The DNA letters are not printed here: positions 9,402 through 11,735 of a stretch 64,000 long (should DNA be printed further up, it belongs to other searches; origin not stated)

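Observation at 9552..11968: Polymorphic toxin with Ntox50-like tip, an unusual Gly-rich membrane-like segment, and a coupled immunity gene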

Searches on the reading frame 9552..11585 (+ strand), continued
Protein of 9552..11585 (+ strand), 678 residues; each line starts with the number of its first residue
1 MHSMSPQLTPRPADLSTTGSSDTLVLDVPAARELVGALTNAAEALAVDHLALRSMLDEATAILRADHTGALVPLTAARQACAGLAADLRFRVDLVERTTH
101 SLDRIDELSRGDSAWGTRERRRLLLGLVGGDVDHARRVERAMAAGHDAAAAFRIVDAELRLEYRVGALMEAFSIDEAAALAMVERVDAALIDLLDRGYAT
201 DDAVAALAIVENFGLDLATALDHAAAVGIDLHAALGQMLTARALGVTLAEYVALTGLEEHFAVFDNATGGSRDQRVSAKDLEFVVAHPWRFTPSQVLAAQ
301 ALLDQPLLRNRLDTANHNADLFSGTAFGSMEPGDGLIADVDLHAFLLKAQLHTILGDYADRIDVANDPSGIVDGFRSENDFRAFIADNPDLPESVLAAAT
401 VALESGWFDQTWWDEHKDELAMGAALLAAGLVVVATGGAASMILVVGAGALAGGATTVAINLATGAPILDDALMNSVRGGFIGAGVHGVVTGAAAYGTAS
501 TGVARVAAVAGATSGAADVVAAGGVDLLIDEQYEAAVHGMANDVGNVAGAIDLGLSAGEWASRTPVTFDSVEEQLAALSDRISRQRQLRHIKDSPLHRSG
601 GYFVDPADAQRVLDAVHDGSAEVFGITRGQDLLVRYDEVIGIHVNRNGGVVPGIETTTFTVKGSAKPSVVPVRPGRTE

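Call 41: find_related_loci(query=A1, collection=genome_contigs, flank=6000)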
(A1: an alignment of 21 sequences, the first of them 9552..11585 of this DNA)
Query A1 (678 aa) in genome_contigs; peptide patterns used: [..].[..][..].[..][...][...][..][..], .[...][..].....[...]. (x = any residue, [..] = any of these).
128 stretches matched a pattern; 9 encode a relative of the query (tblastn E <= 1e-3); 9 distinct loci.
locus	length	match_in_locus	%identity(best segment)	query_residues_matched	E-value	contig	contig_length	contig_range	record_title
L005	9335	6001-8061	64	1-676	0e+0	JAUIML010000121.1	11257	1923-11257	MAG: Acidimicrobiia bacterium isolate Co_bin.99 NODE_32125_length_11257_cov_1.043217, whole genome shotgun sequence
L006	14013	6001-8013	53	15-674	0e+0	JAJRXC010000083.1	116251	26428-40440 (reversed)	MAG: Actinomycetes bacterium isolate Dive96_bin3.113 k141_4045455, whole genome shotgun sequence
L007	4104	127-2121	46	22-674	2e-146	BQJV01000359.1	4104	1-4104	MAG: Acidimicrobiales bacterium DHS20C19 DNA, sequence359, whole genome shotgun sequence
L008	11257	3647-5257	47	16-538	2e-117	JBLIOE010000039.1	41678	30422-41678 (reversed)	MAG: Candidatus Aldehydirespiratoraceae bacterium isolate 3300053785_170 Ga0535658_0001344, whole genome shotgun sequenc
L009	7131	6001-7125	42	119-491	2e-65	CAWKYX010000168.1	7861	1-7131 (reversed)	MAG: Acidimicrobiia bacterium isolate CB4_SCM.92 genome assembly, contig: Ga0302127_10005288, whole genome shotgun seque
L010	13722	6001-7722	38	1-547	2e-63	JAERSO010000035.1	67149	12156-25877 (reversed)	MAG: Acidimicrobiaceae bacterium isolate BH8 c_000000003249, whole genome shotgun sequence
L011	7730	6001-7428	32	73-529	3e-41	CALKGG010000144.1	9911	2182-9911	MAG: uncultured Acidimicrobiales bacterium isolate R3_Bin_Bin_10_sub_1 genome assembly, contig: c_000000389371, whole ge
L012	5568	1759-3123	33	103-529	2e-36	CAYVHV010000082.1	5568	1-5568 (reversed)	MAG TPA_asm: uncultured Acidimicrobiales bacterium isolate SRP114822_co2_99 genome assembly, contig: NODE_9466_length_55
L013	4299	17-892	30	370-653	1e-19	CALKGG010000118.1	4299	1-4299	MAG: uncultured Acidimicrobiales bacterium isolate R3_Bin_Bin_10_sub_1 genome assembly, contig: c_000000602816, whole ge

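Call 47: search_protein_representatives(alignment_id=A1)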
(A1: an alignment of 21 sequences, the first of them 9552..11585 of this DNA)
Query: 21 sequences, 677 profile positions. Proteins with E-value up to 0.001 (for the whole library): 623; up to 1e-10: 424; up to 1e-30: 46. The best 150 are listed.
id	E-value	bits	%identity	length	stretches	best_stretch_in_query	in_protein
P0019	1.8e-287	971.7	-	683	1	8-676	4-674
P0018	5.1e-230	781.8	-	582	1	180-675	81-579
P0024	2.8e-221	753.0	-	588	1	4-576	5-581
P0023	4.6e-215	732.4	-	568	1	10-560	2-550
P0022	6.8e-200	682.3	-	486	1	8-481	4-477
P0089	3.6e-178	610.5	-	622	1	5-558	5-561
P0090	1.1e-164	565.9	-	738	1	10-557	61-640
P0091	3.0e-156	538.1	-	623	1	9-619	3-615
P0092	2.8e-148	511.7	-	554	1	13-555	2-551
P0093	1.1e-145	503.2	-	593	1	7-550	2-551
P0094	7.0e-141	487.3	-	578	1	10-548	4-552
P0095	3.7e-136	471.7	-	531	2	181-550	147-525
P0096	1.3e-108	380.7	-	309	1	256-552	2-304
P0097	5.4e-103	362.1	-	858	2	90-553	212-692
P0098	2.4e-93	330.2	-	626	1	15-559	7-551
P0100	8.2e-86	305.3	-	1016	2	90-557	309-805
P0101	7.3e-85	302.1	-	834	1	14-583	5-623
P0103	9.6e-83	295.2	-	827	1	12-553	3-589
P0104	1.6e-82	294.5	-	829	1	12-558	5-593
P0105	5.0e-82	292.8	-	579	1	12-495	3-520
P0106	3.9e-78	279.9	-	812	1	9-567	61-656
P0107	7.7e-78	279.0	-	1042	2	79-558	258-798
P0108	1.2e-74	268.4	-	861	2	271-565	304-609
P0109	3.6e-73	263.5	-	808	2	88-553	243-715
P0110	3.5e-72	260.3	-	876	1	75-564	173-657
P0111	5.6e-70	253.0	-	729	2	90-555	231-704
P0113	1.8e-68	248.0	-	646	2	229-562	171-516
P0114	3.2e-68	247.2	-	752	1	54-530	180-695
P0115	3.1e-67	243.9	-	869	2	112-556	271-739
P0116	4.5e-64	233.5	-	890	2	54-563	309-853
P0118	7.5e-59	216.2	-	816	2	90-517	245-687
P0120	1.4e-55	205.4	-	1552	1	185-585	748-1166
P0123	1.4e-50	188.8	-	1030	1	173-532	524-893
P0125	3.1e-44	167.9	-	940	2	186-459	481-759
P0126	3.2e-43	164.6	-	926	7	248-315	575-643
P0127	3.8e-42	161.0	-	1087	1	188-437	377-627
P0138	1.3e-25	106.4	-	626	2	400-559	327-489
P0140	2.3e-25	105.5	-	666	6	239-405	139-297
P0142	4.2e-25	104.7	-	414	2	251-410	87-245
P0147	3.9e-24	101.5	-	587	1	569-675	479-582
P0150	6.5e-24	100.7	-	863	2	93-408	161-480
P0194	1.4e-21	93.0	-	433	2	251-410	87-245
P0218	7.1e-21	90.7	-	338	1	249-498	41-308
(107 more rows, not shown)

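Call 48: search_protein_families(library=pfam, proteins=[P0090, P0097, P0100, P0101, P0103, P0106, P0107, P0108, P0110, P0120], max_evalue=0.01)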
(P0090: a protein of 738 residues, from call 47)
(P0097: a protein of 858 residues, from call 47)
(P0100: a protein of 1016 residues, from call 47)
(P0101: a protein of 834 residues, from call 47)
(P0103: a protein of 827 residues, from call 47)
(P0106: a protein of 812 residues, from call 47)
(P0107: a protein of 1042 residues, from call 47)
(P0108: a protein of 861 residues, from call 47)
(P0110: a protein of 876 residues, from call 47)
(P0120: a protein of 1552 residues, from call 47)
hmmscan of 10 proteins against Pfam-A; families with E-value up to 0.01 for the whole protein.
P0090 (738 aa): 0 families

P0097 (858 aa): 1 family
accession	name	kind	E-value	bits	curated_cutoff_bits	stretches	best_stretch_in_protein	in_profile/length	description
PF21814.2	DUF6883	-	9.3e-21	74.6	27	1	750-857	1-108/110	Domain of unknown function (DUF6883)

P0100 (1016 aa): 0 families

P0101 (834 aa): 0 families

P0103 (827 aa): 1 family
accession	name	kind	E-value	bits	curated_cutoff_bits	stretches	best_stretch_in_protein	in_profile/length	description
PF16937.10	T3SS_HrpK1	-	7.9e-06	26.1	30.9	1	271-369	108-189/251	Type III secretion system translocator protein, HrpF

P0106 (812 aa): 1 family
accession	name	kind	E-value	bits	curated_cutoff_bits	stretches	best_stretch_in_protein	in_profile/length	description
PF05819.16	NolX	-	0.0076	15.9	26.1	0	355-432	210-286/436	NolX protein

P0107 (1042 aa): 0 families

P0108 (861 aa): 1 family
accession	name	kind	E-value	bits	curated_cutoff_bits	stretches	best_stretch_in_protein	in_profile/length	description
PF13499.12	EF-hand_7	-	0.0086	16.9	30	0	403-432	14-45/67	EF-hand domain pair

P0110 (876 aa): 0 families

P0120 (1552 aa): 1 family
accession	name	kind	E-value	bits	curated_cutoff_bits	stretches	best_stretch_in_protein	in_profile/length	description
PF08808.17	RES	-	1.1e-17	64.9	23.2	1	1206-1318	25-147/157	RES domain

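Call 50: search_protein_families(library=pfam, alignment_id=A5, max_evalue=0.1)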
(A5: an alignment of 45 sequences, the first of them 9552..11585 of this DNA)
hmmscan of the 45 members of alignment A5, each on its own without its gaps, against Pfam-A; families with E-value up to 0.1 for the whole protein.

A. member 1, window:9552-11585:+ (678 aa): 1 family
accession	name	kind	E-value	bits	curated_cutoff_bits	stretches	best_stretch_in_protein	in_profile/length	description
PF15542.11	Ntox50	-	0.03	15.5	22.2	1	582-665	1-85/92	Bacterial toxin 50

B. families by the number of members that match (of 45 scanned): 32 families (the first 25 are shown)
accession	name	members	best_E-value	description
PF05819.16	NolX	10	2.1e-23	NolX protein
PF16937.10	T3SS_HrpK1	4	1.4e-15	Type III secretion system translocator protein, HrpF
PF13499.12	EF-hand_7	4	3.1e-05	EF-hand domain pair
PF13405.12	EF-hand_6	3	4.9e-05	EF-hand domain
PF00036.39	EF-hand_1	2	0.00018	EF hand domain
PF13202.12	EF-hand_5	2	0.00046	EF hand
PF13833.12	EF-hand_8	2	0.0059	EF-hand domain pair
PF05277.18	DUF726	2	0.033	Protein of unknown function (DUF726)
PF21814.2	DUF6883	1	9.3e-21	Domain of unknown function (DUF6883)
PF08808.17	RES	1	1.1e-17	RES domain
PF14021.12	TNT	1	3.7e-14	Tuberculosis necrotizing toxin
PF17959.7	EF-hand_14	1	0.0002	EF-hand domain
PF09339.16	HTH_IclR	1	0.0011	IclR helix-turn-helix domain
PF18139.7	LSDAT_euk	1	0.0011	SLOG in TRPM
PF18882.5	DUF5647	1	0.0016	Family of unknown function (DUF5647)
PF15542.11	Ntox50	1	0.03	Bacterial toxin 50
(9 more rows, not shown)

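Call 51: search_protein_families(library=pfam, proteins=[P0125, P0126, P0127, P0140, P0142, P0194, P0218, P0150, P0138, P0123], max_evalue=0.01)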
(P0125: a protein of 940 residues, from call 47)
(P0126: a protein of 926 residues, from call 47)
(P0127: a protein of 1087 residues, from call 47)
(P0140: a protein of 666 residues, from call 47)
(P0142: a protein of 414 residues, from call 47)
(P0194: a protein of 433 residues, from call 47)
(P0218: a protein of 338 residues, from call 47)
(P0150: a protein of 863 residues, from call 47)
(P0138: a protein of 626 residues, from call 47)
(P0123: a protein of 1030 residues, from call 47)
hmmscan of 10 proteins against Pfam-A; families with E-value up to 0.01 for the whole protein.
P0125 (940 aa): 0 families

P0126 (926 aa): 2 families
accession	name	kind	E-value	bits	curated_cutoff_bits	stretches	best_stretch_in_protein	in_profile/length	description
PF18139.7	LSDAT_euk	-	0.0011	18.9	25.7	0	824-884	108-168/266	SLOG in TRPM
PF13499.12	EF-hand_7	-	0.002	18.9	30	0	366-429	5-61/67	EF-hand domain pair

P0127 (1087 aa): 1 family
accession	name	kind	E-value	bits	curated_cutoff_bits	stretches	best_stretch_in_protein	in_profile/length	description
PF14021.12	TNT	-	3.7e-14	53.3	27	1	973-1053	2-79/88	Tuberculosis necrotizing toxin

P0140 (666 aa): 6 families
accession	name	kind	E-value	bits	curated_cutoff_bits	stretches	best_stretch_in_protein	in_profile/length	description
PF05819.16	NolX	-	2.1e-23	83.7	26.1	3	378-501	145-259/436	NolX protein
PF16937.10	T3SS_HrpK1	-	1.4e-15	58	30.9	1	431-518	99-191/251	Type III secretion system translocator protein, HrpF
PF13499.12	EF-hand_7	-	3.1e-05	24.7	30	0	499-525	14-32/67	EF-hand domain pair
PF13405.12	EF-hand_6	-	4.9e-05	23.2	25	0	499-515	12-28/30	EF-hand domain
PF00036.39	EF-hand_1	-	0.00018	21.2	25.4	0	312-327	12-27/29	EF hand domain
PF18882.5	DUF5647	-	0.0016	18.6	27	0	291-304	14-27/79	Family of unknown function (DUF5647)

P0142 (414 aa): 0 families

P0194 (433 aa): 0 families

P0218 (338 aa): 1 family
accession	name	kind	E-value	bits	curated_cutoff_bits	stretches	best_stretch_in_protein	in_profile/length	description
PF05819.16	NolX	-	0.00091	19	26.1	1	83-276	229-397/436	NolX protein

P0150 (863 aa): 3 families
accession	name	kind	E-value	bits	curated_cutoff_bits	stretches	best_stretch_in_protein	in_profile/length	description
PF13202.12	EF-hand_5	-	0.00046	20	25.9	1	439-456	6-23/25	EF hand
PF00036.39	EF-hand_1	-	0.0051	16.7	25.4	0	440-459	8-27/29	EF hand domain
PF13833.12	EF-hand_8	-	0.0059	16.8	28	0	419-454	15-47/54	EF-hand domain pair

P0138 (626 aa): 0 families

P0123 (1030 aa): 0 families

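Call 54: search_protein_families(library=pfam, proteins=[P0104, P0105, P0109, P0111, P0113, P0114, P0115, P0116, P0118, L012:1225-3864:+], max_evalue=0.1)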
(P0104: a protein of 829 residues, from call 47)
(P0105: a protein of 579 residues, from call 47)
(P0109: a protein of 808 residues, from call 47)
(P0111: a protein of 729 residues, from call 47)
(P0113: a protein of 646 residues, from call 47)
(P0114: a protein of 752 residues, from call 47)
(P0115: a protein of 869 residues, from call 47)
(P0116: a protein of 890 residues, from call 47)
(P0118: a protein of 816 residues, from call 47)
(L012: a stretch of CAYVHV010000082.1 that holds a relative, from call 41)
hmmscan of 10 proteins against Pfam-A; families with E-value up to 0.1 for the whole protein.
P0104 (829 aa): 0 families

P0105 (579 aa): 2 families
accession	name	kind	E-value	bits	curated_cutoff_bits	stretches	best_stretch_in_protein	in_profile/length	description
PF16937.10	T3SS_HrpK1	-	0.014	15.4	30.9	1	279-332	110-162/251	Type III secretion system translocator protein, HrpF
PF05819.16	NolX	-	0.055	13.1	26.1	0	313-365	234-285/436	NolX protein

P0109 (808 aa): 0 families

P0111 (729 aa): 1 family
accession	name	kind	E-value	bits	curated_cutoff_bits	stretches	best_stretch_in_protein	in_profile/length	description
PF12802.13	MarR_2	-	0.021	15.4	27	0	286-337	10-59/61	MarR family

P0113 (646 aa): 0 families

P0114 (752 aa): 1 family
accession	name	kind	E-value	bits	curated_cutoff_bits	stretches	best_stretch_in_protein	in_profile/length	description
PF19026.7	UBA_HYPK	-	0.017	14.9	27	0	312-332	2-22/41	HYPK UBA domain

P0115 (869 aa): 1 family
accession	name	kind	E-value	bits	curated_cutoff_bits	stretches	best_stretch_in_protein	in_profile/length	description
PF22448.1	RepB_primase_C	-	0.055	13.8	26.1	0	361-379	11-29/54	RepB DNA-primase C-terminal helical domain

P0116 (890 aa): 1 family
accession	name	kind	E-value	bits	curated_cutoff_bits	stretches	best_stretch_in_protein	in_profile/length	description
PF17959.7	EF-hand_14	-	0.0002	22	23.7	0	274-313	23-61/90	EF-hand domain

P0118 (816 aa): 1 family
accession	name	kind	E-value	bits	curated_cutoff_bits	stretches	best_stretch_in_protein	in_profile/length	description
PF17269.7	DUF5335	-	0.012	15.8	27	1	333-366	29-62/110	Family of unknown function (DUF5335)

L012:1225-3864:+ (880 aa): 1 family
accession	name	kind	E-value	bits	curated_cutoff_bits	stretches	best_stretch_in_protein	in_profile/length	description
PF14436.11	EndoU_bacteria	-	1.6e-12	48.3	25.3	1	748-861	5-119/129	Bacterial EndoU nuclease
